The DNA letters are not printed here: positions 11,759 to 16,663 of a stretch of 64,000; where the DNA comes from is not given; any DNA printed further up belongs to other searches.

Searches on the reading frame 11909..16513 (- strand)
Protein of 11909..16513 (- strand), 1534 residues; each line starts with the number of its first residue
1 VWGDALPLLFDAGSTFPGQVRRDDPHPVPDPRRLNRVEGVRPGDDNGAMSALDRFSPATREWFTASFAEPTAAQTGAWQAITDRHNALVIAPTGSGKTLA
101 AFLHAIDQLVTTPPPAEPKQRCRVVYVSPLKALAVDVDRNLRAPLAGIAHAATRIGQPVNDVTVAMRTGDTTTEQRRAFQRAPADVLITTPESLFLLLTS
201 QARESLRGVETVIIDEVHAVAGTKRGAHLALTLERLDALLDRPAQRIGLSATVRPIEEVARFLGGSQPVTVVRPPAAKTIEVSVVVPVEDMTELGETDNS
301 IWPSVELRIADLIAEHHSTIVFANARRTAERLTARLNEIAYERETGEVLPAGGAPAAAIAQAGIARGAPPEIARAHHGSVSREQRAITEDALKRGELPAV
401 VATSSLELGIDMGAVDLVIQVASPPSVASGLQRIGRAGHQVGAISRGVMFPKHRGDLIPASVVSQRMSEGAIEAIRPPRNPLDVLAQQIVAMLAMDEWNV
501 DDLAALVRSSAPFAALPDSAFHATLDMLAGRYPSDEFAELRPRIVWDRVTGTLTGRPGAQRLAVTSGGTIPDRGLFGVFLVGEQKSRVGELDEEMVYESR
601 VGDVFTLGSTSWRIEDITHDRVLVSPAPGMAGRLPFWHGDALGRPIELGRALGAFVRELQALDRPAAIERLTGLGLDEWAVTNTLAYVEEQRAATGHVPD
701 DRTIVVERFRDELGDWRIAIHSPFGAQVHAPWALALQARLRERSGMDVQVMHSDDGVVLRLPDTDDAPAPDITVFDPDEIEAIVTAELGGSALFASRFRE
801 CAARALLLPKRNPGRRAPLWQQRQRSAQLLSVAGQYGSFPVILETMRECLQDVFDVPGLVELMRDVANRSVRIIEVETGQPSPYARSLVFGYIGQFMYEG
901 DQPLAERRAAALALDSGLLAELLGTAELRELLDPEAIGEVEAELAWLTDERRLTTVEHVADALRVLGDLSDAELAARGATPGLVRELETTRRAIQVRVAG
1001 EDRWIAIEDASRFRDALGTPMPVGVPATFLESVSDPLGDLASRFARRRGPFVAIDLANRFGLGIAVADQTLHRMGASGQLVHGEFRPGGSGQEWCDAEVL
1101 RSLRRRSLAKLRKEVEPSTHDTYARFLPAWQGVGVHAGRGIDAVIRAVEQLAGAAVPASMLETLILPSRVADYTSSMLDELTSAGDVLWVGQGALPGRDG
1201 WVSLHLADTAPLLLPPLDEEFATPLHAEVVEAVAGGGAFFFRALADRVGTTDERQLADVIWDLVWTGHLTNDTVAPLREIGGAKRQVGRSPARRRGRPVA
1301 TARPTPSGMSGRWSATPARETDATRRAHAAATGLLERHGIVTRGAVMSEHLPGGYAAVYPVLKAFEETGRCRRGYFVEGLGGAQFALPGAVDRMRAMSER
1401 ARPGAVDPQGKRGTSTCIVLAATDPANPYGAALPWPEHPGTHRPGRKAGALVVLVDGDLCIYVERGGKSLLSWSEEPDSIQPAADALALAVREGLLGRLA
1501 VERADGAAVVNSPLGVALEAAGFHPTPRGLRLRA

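Call 8: search_protein_families(library=pfam, proteins=[window:11909-16513:-], max_evalue=0.01)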
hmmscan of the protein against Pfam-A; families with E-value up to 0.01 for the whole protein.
window:11909-16513:- (1534 aa): 8 families
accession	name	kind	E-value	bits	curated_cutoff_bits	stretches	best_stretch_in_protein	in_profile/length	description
PF08494.16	DEAD_assoc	-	3.8e-65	219.7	23.5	1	698-885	1-191/191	DEAD/H associated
PF19306.5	WH_Lhr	-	5.4e-55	185.7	27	1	465-633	1-167/168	Large helicase-related protein, winged helix domain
PF23234.1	WH4_Lhr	-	7.6e-36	122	27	1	1320-1403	1-84/87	Large helicase-related protein, winged-helix domain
PF00270.35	DEAD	-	6.7e-31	107.7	26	1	71-257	1-165/167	DEAD/DEAH box helicase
PF23235.1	WH3_Lhr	-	1e-28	99.9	27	1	1121-1210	4-93/95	Large helicase-related protein, winged-helix domain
PF23236.1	WH2_Lhr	-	4.2e-20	72.7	27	1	930-1031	1-104/105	Large helicase-related protein, winged-helix domain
PF00271.37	Helicase_C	-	1.5e-12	48.2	23.5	1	374-438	43-107/110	Helicase conserved C-terminal domain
PF04851.21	ResIII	-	3.8e-08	33.8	22.5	1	78-253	12-162/164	Type III restriction enzyme, res subunit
